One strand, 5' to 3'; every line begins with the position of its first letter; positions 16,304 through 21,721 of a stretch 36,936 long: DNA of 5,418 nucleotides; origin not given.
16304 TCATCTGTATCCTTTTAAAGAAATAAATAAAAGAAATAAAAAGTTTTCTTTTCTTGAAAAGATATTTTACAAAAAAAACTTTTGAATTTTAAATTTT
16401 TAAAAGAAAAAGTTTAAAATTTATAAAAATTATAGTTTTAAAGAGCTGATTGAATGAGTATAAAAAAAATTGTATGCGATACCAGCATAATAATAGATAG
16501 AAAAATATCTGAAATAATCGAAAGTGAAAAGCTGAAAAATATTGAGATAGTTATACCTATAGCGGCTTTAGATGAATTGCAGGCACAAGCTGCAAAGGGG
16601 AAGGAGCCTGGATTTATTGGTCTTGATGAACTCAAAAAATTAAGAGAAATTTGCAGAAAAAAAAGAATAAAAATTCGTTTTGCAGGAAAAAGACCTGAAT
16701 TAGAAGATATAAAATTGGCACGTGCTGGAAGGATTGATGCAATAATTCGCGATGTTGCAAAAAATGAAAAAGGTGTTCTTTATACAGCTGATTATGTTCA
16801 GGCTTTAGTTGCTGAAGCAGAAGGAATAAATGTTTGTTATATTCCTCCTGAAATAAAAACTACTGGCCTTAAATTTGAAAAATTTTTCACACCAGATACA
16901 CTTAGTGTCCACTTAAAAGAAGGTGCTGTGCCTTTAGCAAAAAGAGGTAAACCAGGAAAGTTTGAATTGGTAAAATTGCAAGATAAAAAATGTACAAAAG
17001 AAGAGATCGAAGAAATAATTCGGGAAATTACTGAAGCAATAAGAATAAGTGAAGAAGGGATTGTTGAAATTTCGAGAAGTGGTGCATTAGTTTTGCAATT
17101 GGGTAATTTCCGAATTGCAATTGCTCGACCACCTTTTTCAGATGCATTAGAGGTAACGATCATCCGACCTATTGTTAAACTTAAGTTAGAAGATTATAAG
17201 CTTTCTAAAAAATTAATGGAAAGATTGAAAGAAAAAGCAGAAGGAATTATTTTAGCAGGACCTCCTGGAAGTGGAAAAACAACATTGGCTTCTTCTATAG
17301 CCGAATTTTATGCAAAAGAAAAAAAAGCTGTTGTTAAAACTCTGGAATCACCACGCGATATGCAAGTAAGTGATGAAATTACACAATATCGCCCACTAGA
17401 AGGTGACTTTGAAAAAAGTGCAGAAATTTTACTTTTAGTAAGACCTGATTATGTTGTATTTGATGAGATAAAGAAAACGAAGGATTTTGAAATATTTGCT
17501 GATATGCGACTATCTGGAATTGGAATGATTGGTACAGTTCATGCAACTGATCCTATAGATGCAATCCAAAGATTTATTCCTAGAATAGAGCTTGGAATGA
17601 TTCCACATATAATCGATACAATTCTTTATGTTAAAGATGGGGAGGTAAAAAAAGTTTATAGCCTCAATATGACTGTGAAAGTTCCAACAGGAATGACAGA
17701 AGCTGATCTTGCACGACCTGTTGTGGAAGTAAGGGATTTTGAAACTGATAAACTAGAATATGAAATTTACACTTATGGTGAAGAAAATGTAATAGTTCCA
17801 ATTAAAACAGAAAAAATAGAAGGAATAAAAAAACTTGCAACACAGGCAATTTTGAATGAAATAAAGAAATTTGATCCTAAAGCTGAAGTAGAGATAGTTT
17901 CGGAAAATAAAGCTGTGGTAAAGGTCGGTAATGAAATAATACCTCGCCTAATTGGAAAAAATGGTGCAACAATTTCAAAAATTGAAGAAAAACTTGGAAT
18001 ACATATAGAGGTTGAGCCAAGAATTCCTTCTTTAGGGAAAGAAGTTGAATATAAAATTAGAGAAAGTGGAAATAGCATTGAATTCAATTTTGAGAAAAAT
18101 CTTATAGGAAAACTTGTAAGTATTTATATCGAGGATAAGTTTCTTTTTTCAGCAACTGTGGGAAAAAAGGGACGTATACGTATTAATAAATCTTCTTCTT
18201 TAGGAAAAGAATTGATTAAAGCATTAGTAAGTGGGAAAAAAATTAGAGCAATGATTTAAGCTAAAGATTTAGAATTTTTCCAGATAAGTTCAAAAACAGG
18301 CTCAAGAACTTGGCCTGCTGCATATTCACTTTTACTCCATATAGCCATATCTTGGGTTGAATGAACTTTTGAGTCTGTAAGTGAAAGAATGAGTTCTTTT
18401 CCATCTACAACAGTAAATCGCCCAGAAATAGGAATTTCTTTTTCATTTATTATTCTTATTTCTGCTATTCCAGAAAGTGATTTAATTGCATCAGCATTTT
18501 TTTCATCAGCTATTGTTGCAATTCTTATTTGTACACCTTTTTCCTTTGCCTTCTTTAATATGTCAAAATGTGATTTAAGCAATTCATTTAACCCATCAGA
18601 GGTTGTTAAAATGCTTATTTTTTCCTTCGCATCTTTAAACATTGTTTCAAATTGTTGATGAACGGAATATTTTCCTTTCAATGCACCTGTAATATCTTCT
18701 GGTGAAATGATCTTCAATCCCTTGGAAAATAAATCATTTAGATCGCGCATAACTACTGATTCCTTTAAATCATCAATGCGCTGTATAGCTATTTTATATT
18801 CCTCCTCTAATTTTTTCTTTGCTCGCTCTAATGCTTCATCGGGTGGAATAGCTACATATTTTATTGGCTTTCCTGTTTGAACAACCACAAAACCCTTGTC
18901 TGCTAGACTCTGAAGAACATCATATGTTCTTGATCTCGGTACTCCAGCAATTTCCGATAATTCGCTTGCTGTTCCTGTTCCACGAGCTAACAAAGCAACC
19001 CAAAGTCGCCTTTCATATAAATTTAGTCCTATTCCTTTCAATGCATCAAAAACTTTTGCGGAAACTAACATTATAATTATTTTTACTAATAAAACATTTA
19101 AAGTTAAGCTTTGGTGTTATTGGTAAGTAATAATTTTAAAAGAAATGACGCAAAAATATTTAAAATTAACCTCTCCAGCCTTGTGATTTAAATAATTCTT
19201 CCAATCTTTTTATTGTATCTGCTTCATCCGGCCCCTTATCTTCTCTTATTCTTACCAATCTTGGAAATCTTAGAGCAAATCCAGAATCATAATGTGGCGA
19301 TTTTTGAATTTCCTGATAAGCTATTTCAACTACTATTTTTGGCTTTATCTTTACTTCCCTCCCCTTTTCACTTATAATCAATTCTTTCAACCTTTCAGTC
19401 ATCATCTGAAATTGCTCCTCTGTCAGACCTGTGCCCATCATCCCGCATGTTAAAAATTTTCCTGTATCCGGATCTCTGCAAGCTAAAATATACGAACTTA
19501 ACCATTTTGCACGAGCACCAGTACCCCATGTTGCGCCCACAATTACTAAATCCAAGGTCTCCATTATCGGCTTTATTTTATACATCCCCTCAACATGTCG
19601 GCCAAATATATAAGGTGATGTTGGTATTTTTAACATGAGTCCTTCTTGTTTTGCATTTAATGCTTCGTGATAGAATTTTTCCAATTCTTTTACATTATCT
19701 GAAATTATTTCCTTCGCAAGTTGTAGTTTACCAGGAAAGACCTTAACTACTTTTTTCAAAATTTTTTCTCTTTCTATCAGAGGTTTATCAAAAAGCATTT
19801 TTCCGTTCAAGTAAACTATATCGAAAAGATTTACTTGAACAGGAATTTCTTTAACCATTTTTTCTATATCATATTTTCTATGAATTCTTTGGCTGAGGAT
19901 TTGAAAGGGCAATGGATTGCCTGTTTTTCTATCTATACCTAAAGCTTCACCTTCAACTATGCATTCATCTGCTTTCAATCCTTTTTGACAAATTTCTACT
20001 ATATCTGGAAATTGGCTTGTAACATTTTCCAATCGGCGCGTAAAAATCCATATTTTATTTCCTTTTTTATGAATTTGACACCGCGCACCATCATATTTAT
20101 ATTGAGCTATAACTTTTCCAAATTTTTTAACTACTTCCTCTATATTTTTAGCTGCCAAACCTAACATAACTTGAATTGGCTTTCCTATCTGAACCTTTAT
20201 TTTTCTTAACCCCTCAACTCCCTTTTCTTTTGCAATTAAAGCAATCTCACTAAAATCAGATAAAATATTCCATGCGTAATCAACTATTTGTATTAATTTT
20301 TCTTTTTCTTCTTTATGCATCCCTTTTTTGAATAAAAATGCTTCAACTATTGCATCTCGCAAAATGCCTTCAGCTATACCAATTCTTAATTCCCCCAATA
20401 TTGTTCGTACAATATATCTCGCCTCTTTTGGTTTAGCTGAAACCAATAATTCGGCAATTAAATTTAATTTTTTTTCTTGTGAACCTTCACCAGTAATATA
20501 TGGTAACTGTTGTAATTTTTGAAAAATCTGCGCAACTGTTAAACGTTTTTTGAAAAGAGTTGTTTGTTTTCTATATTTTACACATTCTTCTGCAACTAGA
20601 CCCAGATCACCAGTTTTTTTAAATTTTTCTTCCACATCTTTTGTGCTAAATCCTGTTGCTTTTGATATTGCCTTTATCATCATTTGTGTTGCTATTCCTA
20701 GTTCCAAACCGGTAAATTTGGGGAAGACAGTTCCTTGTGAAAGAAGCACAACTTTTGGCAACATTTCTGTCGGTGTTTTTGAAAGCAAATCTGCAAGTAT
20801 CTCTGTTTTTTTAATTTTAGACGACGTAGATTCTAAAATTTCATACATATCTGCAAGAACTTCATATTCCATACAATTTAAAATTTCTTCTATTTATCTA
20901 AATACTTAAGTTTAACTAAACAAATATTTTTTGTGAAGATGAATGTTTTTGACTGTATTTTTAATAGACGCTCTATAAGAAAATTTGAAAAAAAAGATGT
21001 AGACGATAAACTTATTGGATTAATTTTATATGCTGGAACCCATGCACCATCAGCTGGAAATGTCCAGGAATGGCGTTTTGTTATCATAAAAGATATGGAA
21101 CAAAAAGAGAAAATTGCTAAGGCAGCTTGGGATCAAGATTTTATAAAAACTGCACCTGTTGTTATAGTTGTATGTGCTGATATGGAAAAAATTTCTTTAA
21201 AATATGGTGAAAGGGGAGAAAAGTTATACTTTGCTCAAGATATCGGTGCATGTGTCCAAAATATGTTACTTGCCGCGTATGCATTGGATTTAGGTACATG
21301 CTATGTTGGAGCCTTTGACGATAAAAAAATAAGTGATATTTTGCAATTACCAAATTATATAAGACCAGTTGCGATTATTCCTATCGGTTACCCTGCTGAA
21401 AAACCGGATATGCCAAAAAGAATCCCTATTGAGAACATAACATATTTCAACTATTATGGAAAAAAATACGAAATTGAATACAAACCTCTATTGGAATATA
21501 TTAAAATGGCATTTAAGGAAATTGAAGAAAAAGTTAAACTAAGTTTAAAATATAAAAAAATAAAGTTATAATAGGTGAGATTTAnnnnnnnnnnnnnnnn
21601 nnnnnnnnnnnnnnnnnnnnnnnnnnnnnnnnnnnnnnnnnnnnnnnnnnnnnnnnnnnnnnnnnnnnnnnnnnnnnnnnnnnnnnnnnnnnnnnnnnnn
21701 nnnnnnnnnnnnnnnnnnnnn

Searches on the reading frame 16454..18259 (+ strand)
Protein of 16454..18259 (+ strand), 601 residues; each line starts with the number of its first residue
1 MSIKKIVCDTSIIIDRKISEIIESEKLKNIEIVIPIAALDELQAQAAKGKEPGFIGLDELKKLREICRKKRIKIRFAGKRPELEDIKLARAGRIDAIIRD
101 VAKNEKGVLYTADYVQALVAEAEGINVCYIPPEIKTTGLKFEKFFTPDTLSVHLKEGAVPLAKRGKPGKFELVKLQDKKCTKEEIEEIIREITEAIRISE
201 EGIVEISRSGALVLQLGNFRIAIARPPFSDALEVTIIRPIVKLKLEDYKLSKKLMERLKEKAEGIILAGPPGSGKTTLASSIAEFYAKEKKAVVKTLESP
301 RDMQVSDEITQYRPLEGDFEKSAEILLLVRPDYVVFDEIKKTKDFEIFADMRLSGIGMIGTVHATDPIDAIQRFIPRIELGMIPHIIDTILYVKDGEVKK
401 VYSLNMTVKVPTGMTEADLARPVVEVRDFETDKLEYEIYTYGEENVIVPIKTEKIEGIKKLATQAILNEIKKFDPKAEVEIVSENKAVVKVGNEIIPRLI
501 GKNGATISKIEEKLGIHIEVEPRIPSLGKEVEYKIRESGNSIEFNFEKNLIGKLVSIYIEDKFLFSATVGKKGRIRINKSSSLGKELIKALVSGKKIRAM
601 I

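Call 40: search_protein_families(library=pfam, proteins=[window:16454-18259:+], max_evalue=0.00001)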
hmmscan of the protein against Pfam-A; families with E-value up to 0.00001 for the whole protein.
window:16454-18259:+ (601 aa): 5 families
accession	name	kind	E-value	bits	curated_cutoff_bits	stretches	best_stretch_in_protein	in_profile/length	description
PF00437.27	T2SSE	-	4.6e-10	39.1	24.9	1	252-374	132-255/370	Type II/IV secretion system protein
PF13173.12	AAA_14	-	5.1e-07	30.2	27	1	265-348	5-80/129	AAA domain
PF07728.20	AAA_5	-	2.7e-06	27.9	22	0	265-343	2-79/139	AAA domain (dynein-related subfamily)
PF20720.3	nSTAND3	-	5.9e-06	26.5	27.2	0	252-303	8-57/155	Novel STAND NTPase 3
PF00013.35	KH_1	-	9.3e-06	25.8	21.5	1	489-531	4-46/66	KH domain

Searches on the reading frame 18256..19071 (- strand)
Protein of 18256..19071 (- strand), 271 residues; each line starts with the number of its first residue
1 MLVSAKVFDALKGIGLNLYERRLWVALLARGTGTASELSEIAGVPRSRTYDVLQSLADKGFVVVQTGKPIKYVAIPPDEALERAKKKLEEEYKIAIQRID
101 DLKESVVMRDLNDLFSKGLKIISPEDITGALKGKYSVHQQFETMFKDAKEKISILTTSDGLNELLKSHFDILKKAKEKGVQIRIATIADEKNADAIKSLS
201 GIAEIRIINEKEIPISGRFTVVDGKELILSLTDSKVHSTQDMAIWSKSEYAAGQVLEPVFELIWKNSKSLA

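Call 41: search_protein_families(library=pfam, proteins=[window:18256-19071:-], max_evalue=0.00001)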
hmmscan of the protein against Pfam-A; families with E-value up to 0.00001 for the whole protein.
window:18256-19071:- (271 aa): 1 family
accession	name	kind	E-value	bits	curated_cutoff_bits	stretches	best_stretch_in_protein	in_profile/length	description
PF01978.25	TrmB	-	1.1e-21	76.9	25.6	1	11-77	1-67/68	Sugar-specific transcriptional regulator TrmB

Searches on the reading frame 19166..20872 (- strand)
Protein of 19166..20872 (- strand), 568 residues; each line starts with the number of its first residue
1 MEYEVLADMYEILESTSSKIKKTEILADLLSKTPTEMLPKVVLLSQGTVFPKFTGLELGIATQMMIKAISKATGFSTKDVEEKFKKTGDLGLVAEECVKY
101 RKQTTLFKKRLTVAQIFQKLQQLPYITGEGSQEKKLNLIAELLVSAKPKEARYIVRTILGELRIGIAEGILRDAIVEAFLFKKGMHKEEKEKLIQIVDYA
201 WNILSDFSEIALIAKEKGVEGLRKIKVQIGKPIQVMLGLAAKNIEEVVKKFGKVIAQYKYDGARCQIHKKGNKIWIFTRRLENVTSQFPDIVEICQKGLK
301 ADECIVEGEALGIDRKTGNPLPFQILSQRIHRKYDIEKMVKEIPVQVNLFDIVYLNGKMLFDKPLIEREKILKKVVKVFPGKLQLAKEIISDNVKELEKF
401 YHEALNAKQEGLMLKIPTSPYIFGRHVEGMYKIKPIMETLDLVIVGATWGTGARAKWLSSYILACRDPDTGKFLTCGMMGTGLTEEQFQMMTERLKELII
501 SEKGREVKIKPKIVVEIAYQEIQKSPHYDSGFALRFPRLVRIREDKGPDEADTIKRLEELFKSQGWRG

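Call 41: search_protein_families(library=pfam, proteins=[window:19166-20872:-], max_evalue=0.00001)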
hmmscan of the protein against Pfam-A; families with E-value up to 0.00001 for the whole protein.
window:19166-20872:- (568 aa): 3 families
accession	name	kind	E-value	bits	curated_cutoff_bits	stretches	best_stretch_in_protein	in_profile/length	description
PF01068.26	DNA_ligase_A_M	-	3e-56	190.8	26.2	1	236-434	2-204/204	ATP dependent DNA ligase domain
PF04675.19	DNA_ligase_A_N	-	6.6e-45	153.8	24.6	1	3-175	2-173/174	DNA ligase N terminus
PF04679.21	DNA_ligase_A_C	-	1.1e-18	67.9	27.5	1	454-546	1-94/94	ATP dependent DNA ligase C terminal region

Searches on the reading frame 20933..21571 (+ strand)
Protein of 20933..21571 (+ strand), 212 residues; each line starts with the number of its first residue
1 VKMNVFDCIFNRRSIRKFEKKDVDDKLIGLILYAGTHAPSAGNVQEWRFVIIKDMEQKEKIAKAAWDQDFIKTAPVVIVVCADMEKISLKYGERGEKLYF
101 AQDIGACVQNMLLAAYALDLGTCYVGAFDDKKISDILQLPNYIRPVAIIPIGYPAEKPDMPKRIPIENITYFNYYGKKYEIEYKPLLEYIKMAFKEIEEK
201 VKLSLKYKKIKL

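Call 41: search_protein_families(library=pfam, proteins=[window:20933-21571:+], max_evalue=0.00001)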
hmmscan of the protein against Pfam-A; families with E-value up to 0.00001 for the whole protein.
window:20933-21571:+ (212 aa): 2 families
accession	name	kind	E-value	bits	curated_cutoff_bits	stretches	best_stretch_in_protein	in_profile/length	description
PF00881.29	Nitroreductase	-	2.1e-36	126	23.5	2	65-153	81-167/167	Nitroreductase family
PF14512.11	TM1586_NiRdase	-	1.9e-14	54.3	27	1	4-174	1-153/215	Putative TM nitroreductase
